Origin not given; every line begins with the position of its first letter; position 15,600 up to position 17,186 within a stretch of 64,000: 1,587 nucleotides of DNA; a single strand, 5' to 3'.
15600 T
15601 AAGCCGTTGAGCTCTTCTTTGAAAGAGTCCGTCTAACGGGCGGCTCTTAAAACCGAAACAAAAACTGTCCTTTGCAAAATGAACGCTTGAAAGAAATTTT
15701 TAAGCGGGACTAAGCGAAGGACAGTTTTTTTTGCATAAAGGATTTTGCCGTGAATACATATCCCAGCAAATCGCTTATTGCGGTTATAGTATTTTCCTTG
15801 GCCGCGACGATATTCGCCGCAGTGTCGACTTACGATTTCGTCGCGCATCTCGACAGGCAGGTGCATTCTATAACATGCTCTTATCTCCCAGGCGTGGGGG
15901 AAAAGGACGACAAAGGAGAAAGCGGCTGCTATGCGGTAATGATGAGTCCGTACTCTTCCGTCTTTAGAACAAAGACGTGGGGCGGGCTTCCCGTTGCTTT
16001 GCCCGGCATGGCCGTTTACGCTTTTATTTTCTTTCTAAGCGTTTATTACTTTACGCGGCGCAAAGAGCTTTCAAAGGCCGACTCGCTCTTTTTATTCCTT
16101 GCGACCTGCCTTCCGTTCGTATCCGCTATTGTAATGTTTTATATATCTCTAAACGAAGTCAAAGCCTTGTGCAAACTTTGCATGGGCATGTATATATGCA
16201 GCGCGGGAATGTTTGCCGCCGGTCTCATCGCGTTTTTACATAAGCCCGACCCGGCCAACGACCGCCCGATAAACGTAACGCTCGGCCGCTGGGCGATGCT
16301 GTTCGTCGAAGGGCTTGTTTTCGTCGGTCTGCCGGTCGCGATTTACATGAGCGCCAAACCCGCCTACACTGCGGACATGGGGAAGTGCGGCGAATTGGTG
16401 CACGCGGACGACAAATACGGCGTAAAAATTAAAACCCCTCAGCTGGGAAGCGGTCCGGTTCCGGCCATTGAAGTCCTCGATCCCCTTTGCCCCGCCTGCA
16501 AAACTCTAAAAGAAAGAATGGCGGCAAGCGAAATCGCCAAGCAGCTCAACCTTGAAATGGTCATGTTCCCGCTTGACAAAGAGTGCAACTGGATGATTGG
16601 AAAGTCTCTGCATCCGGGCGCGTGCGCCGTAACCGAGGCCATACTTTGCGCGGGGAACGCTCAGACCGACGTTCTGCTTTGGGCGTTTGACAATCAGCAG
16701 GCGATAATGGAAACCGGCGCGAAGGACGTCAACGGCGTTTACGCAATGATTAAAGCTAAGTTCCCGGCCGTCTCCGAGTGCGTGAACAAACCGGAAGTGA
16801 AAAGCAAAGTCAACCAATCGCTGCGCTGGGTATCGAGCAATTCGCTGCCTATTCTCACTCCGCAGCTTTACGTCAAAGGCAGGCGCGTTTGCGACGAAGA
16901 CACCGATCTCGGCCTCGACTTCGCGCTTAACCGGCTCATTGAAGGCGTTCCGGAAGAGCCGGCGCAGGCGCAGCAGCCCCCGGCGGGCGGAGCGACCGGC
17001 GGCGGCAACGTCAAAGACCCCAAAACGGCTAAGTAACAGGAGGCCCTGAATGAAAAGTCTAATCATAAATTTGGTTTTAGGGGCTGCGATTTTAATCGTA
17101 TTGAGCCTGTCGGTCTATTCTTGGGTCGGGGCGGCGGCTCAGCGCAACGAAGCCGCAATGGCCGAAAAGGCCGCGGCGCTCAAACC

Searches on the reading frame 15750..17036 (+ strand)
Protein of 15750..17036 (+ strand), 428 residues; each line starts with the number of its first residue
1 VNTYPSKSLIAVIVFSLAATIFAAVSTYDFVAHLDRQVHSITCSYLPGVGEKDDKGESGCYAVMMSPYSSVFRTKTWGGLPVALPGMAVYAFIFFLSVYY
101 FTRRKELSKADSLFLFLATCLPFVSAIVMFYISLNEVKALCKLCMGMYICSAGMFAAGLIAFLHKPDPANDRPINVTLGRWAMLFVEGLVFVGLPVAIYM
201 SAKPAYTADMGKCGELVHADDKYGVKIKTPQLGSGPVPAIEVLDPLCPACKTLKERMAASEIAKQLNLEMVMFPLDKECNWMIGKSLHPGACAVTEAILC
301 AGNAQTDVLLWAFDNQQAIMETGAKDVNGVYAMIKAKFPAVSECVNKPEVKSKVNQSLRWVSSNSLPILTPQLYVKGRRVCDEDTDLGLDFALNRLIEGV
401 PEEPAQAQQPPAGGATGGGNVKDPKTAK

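Call 69: search_protein_families(library=ncbifam, proteins=[window:15750-17036:+], max_evalue=1e-20)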
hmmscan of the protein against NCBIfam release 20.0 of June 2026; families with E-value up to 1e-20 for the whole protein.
window:15750-17036:+ (428 aa): 0 families

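Call 91: search_protein_families(library=pfam, proteins=[window:15750-17036:+], max_evalue=0.0001)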
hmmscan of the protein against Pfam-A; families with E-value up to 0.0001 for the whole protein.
window:15750-17036:+ (428 aa): 1 family
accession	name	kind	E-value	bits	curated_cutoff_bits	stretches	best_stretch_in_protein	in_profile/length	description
PF07884.19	VKOR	-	9.7e-18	65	27.5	1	11-156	2-131/134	Vitamin K epoxide reductase family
